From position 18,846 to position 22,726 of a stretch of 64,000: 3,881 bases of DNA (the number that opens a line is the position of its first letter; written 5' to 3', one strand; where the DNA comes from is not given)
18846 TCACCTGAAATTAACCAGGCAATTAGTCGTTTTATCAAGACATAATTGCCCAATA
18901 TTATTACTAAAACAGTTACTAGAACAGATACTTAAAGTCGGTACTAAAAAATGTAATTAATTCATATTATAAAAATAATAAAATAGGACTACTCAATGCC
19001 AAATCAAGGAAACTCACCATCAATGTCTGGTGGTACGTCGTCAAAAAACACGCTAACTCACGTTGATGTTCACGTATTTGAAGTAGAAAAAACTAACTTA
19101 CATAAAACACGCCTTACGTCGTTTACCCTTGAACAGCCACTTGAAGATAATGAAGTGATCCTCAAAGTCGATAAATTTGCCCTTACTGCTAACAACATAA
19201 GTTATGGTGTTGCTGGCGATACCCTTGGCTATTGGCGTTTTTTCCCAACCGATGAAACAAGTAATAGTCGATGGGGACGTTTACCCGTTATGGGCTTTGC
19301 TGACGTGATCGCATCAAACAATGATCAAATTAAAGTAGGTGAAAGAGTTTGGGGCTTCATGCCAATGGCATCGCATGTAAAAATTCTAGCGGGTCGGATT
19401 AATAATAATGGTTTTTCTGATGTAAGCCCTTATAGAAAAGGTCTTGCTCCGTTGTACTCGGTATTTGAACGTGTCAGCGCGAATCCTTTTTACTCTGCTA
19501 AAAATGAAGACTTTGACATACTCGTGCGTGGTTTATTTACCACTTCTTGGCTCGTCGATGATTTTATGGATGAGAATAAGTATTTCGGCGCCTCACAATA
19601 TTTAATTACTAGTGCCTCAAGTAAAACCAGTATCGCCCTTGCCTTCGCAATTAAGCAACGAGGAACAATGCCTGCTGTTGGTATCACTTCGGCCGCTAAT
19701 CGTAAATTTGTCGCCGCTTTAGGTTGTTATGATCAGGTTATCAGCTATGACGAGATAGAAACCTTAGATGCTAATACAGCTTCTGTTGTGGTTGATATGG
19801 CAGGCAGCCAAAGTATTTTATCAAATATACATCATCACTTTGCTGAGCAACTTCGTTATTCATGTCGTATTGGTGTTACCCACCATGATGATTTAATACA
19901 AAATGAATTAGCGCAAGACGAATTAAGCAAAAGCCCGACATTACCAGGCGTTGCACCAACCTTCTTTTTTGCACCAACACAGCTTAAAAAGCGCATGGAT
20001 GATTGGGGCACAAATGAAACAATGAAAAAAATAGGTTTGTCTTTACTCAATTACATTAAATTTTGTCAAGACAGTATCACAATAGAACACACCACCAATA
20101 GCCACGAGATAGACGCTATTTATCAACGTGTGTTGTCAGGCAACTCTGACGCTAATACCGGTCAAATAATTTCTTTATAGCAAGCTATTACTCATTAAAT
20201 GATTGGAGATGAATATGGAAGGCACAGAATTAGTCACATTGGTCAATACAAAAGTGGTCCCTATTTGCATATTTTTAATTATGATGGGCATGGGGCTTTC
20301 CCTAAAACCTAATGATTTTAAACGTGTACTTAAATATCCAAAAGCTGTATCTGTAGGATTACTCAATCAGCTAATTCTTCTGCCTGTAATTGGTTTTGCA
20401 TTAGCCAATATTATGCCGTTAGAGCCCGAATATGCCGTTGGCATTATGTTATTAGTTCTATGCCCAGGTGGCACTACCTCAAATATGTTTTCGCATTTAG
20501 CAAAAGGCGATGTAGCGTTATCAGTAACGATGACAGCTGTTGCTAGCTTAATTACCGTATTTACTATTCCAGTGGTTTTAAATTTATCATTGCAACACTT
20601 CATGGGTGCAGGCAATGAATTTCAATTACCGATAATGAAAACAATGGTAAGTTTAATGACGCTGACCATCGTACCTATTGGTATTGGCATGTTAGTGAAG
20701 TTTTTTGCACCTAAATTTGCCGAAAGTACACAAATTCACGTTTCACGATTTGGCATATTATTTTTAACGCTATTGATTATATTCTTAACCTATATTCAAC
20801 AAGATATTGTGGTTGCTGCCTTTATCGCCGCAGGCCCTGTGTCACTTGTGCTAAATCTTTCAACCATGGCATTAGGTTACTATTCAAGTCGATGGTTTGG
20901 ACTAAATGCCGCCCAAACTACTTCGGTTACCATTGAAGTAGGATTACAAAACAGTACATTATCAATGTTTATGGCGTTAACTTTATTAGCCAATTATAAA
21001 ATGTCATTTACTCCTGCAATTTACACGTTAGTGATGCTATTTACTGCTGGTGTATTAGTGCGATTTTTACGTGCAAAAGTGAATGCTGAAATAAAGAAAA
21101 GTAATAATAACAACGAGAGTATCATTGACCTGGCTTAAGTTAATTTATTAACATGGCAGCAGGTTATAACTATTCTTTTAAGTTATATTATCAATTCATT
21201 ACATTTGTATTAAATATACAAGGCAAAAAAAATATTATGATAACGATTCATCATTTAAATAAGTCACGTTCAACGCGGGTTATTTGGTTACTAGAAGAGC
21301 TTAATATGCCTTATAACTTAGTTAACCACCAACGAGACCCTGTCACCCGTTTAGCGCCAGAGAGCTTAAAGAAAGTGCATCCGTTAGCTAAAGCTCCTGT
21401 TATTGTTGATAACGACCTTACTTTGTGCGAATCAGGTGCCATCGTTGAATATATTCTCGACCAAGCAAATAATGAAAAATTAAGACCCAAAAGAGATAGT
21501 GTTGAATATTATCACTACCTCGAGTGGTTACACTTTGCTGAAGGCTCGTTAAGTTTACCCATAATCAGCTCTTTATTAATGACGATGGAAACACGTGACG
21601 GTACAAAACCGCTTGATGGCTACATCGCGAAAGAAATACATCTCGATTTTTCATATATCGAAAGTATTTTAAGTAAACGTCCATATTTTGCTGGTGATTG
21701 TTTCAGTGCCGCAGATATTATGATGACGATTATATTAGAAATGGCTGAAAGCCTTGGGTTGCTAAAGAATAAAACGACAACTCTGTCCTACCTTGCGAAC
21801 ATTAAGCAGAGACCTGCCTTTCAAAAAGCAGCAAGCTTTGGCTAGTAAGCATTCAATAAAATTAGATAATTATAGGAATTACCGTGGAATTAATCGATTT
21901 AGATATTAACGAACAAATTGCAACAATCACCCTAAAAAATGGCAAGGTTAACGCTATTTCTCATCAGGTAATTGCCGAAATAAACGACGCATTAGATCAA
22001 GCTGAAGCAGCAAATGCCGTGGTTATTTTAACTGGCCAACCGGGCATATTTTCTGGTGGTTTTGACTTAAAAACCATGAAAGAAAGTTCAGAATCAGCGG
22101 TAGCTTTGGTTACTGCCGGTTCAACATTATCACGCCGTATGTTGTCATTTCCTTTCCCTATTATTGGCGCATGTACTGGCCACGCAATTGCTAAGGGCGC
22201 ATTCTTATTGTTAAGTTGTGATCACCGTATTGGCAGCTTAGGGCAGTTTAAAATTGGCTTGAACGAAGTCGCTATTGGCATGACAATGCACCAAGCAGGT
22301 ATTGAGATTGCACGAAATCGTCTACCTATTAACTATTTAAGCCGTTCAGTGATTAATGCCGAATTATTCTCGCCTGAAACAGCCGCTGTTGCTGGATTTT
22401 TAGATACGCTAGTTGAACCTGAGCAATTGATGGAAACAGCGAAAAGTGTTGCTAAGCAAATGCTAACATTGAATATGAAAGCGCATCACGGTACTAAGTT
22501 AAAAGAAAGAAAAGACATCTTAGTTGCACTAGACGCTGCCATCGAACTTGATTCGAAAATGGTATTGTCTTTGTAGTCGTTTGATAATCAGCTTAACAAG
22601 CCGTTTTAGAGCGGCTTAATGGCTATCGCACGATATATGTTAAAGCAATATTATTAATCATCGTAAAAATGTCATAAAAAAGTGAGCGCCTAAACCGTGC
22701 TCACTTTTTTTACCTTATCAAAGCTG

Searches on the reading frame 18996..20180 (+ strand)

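Call 5: search_protein_families(library=pfam, proteins=[window:18996-20180:+])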
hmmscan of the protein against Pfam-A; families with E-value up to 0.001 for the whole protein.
window:18996-20180:+ (394 aa): 1 family
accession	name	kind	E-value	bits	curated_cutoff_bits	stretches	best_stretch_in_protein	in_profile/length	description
PF11017.14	DUF2855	-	2.6e-99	333.7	30.9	1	61-383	1-333/335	Protein of unknown function (DUF2855)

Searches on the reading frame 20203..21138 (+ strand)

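Call 5: search_protein_families(library=pfam, proteins=[window:20203-21138:+])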
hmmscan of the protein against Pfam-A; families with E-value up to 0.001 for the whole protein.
window:20203-21138:+ (311 aa): 2 families
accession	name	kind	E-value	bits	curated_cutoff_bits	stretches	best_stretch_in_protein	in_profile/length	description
PF01758.21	SBF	-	1.3e-40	139.6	24.3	1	20-204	1-189/191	Sodium Bile acid symporter family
PF13593.11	SBF_like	-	3.7e-15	56.5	25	1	12-290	26-312/313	SBF-like CPA transporter family (DUF4137)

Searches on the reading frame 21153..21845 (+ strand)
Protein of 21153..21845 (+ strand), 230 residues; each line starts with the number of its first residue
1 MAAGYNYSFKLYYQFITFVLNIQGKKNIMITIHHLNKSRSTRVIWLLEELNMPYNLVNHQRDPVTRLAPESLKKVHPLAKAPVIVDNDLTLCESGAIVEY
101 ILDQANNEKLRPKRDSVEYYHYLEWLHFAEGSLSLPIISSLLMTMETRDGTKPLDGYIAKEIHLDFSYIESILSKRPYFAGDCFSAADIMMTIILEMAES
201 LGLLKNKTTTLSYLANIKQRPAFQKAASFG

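Call 5: search_protein_families(library=pfam, proteins=[window:21153-21845:+])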
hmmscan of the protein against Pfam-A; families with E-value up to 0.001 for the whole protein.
window:21153-21845:+ (230 aa): 6 families
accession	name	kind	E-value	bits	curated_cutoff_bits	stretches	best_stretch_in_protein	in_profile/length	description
PF02798.26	GST_N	-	9.8e-14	51.9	20.9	1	33-102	7-75/76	Glutathione S-transferase, N-terminal domain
PF13417.12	GST_N_3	-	2.5e-13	50.6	22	1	40-108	10-74/75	Glutathione S-transferase, N-terminal domain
PF13409.12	GST_N_2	-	1.2e-10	42.3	25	1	40-101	5-67/70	Glutathione S-transferase, N-terminal domain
PF14497.11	GST_C_3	-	4.5e-05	24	21.6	1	144-222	14-96/104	Glutathione S-transferase, C-terminal domain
PF00043.30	GST_C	-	6.2e-05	23.6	20.7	1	154-203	23-72/93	Glutathione S-transferase, C-terminal domain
PF13410.11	GST_C_2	-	0.00011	22.7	24.9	1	160-196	9-45/69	Glutathione S-transferase, C-terminal domain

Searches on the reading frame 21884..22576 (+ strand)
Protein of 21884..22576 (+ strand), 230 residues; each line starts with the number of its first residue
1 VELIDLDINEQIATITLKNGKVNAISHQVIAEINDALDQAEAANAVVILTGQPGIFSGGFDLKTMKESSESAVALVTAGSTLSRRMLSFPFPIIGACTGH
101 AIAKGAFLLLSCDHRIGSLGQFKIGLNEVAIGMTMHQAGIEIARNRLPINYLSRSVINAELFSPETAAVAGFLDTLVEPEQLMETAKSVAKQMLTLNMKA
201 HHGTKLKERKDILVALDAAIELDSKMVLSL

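Call 5: search_protein_families(library=pfam, proteins=[window:21884-22576:+])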
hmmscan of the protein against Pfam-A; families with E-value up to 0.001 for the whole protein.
window:21884-22576:+ (230 aa): 2 families
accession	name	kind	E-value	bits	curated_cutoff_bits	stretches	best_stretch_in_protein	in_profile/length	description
PF00378.25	ECH_1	-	1.1e-30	107.3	27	1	8-226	2-223/251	Enoyl-CoA hydratase/isomerase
PF16113.10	ECH_2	-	5.3e-10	39.7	27.2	1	14-192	3-187/335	Enoyl-CoA hydratase/isomerase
